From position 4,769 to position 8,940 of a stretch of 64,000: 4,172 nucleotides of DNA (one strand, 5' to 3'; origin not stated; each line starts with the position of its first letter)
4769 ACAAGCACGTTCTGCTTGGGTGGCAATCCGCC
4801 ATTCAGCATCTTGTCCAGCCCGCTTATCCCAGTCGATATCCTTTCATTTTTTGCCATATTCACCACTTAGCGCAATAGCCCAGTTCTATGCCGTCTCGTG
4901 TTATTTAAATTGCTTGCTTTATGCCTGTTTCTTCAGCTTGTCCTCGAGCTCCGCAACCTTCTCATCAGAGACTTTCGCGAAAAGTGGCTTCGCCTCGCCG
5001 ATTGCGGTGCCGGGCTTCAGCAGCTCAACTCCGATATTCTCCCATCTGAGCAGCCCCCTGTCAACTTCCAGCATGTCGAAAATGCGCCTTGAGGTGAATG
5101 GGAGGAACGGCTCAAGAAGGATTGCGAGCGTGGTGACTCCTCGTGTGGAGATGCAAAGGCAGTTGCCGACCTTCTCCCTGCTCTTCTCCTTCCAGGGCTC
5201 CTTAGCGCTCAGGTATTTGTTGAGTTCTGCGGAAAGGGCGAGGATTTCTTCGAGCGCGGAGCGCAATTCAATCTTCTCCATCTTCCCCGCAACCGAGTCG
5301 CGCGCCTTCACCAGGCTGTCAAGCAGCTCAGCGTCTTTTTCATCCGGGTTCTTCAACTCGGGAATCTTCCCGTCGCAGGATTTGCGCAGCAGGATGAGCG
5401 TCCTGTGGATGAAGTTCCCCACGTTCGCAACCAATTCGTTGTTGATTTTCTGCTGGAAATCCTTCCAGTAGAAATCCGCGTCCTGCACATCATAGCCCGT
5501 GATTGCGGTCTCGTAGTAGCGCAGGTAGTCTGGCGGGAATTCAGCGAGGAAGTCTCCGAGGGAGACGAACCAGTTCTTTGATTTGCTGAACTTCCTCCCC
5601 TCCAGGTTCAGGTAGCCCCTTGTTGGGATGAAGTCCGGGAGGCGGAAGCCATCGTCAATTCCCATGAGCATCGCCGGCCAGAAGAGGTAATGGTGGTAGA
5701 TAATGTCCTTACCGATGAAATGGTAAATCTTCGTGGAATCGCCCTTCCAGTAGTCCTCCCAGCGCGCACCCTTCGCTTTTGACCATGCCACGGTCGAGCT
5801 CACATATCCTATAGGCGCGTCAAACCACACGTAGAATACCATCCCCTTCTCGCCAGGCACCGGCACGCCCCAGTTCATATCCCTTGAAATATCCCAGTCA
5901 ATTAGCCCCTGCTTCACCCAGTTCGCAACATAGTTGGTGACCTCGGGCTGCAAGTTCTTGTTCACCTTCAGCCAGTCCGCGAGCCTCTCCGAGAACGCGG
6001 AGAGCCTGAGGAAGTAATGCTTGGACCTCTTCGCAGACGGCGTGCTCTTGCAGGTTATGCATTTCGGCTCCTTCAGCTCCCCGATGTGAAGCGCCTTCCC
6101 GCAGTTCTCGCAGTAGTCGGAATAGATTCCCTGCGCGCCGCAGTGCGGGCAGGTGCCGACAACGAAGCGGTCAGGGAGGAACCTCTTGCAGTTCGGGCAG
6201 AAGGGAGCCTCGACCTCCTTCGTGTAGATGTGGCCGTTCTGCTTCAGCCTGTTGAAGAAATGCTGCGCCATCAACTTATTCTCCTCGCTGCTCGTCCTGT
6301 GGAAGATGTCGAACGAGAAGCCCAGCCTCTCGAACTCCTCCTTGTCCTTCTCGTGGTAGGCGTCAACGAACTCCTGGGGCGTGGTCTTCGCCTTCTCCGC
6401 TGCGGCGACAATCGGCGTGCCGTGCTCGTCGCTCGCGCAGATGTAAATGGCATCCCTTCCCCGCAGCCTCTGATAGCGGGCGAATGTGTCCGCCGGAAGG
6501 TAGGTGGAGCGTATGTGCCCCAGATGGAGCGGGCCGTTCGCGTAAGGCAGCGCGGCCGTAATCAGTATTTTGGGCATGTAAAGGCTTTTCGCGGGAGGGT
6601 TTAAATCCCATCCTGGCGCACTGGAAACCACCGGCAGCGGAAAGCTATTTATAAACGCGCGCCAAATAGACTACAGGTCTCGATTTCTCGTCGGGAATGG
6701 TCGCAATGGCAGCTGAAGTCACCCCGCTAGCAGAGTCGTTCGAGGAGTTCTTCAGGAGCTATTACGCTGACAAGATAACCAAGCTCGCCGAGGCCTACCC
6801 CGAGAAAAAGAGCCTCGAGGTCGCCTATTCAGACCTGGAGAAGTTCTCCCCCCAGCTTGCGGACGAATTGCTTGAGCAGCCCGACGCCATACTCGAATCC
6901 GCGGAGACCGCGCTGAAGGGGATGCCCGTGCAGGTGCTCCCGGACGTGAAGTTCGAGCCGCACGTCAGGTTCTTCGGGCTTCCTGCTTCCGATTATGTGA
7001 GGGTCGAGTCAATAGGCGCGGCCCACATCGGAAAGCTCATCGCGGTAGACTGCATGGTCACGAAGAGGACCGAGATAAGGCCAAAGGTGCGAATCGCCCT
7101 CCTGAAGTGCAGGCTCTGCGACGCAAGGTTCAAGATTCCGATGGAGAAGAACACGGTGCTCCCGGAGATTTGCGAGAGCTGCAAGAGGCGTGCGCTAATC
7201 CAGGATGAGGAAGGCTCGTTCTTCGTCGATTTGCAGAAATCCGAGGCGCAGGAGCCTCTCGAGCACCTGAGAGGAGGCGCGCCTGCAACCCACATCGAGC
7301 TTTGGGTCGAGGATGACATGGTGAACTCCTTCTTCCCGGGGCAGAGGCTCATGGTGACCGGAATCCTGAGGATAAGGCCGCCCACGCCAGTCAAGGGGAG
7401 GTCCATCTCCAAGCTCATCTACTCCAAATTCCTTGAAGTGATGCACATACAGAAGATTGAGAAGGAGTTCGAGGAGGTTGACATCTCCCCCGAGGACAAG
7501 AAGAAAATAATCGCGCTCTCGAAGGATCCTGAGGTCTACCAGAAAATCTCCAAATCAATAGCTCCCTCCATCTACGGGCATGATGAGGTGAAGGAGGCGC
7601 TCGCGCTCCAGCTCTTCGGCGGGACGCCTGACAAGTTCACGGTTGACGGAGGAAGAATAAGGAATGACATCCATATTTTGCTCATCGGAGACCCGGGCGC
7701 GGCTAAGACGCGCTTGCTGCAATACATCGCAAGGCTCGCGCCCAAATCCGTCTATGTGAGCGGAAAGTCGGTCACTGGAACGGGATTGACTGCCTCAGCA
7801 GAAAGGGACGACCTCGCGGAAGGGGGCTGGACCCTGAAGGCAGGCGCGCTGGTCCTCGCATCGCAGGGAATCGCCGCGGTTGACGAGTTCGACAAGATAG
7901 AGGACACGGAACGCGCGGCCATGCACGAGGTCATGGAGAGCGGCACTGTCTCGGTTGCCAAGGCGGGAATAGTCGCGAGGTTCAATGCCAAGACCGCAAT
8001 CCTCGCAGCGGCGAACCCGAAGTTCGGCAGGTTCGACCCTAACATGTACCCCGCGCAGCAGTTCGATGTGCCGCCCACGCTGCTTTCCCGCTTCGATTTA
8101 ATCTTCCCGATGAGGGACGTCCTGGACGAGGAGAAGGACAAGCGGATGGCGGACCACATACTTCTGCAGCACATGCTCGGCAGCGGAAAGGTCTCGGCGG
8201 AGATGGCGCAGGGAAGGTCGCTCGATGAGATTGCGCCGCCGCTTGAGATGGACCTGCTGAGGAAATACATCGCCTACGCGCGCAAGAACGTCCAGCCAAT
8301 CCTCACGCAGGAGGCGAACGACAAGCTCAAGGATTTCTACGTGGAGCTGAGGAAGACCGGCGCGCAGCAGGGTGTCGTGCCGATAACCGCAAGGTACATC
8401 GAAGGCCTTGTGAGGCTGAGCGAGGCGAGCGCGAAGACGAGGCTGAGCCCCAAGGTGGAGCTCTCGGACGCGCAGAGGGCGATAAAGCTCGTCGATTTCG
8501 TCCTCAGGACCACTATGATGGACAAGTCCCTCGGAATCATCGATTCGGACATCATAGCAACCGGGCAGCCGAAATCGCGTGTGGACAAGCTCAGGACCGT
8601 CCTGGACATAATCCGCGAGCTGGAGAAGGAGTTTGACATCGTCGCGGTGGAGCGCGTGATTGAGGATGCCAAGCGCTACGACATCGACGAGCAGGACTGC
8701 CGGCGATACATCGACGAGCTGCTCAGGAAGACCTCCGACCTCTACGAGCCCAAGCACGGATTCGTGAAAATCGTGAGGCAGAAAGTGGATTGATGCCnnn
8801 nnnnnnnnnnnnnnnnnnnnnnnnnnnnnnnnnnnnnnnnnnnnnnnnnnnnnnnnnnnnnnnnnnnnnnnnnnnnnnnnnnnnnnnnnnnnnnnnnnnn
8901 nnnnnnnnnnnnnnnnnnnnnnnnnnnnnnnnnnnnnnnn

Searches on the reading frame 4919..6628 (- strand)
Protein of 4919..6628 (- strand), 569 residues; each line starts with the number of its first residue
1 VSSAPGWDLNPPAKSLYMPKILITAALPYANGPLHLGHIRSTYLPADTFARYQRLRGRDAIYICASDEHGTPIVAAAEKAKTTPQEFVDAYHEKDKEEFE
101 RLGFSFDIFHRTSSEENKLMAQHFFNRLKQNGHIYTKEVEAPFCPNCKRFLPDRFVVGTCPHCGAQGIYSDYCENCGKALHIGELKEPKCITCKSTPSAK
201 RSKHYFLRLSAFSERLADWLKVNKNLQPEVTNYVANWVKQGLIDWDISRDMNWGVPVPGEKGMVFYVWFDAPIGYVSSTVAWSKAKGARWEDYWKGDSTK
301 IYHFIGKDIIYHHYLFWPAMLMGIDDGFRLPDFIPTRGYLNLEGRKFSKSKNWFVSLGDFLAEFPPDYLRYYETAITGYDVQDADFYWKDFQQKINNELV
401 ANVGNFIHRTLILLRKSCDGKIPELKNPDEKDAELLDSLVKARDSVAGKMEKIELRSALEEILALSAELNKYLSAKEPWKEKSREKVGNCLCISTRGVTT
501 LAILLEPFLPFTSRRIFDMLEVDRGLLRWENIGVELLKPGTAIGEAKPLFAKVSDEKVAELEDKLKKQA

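Call 41: search_protein_families(library=pfam, proteins=[window:4919-6628:-], max_evalue=0.00001)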
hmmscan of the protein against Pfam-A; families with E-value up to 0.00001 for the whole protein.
window:4919-6628:- (569 aa): 5 families
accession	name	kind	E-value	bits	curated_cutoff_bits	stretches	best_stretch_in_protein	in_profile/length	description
PF09334.17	tRNA-synt_1g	-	5.2e-154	513.2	20.1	1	21-411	1-391/391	tRNA synthetases class I (M)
PF00133.28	tRNA-synt_1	-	2.5e-19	69.8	22.7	1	20-258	24-244/414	tRNA synthetases class I (I, L, M and V)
PF19303.5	Anticodon_3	-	7.2e-14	52.4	23.5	1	422-565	1-147/152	Anticodon binding domain of methionyl tRNA ligase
PF01406.26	tRNA-synt_1e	-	4.1e-09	36.7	27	0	33-138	22-125/301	tRNA synthetases class I (C) catalytic domain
PF08264.19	Anticodon_1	-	7e-07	29.7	25.1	1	432-520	1-93/148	Anticodon-binding domain of tRNA ligase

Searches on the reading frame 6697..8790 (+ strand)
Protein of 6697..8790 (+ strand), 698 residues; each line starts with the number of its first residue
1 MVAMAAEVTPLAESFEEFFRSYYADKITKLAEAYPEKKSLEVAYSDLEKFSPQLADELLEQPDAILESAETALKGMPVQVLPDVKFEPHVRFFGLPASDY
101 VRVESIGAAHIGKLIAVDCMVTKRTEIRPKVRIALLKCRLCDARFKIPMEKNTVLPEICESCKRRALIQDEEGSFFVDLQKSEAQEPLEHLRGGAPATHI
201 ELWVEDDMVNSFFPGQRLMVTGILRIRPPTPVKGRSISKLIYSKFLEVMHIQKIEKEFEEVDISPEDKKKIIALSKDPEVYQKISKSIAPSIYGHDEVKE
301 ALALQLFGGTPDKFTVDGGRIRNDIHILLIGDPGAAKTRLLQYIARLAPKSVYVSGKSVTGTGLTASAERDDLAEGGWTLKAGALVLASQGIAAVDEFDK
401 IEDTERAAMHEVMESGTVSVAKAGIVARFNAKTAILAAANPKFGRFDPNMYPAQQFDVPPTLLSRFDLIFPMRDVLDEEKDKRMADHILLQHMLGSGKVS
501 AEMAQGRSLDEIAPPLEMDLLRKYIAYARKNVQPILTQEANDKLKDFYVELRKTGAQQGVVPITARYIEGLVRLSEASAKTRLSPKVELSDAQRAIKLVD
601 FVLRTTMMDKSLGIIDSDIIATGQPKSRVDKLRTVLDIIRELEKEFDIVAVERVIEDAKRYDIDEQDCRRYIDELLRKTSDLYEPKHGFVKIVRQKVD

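Call 41: search_protein_families(library=pfam, proteins=[window:6697-8790:+], max_evalue=0.00001)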
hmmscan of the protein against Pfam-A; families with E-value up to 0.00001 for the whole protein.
window:6697-8790:+ (698 aa): 6 families
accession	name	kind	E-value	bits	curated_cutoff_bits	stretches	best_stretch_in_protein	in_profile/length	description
PF00493.29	MCM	-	9.5e-87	290.2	23.3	1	268-492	2-224/224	MCM P-loop domain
PF17855.7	MCM_lid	-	7.4e-27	94.1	27.4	1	519-600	1-84/87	MCM AAA-lid domain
PF17207.9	MCM_OB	-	2e-21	76.5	24.8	1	105-227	4-125/126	MCM OB domain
PF14551.11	MCM_N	-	1e-09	39.1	24.9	1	14-76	3-72/95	MCM N-terminal domain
PF01078.27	Mg_chelatase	-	1.6e-09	37.9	20.3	1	371-441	88-158/207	Magnesium chelatase, subunit ChlI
PF07728.20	AAA_5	-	6.4e-07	29.9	22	1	326-442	1-124/139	AAA domain (dynein-related subfamily)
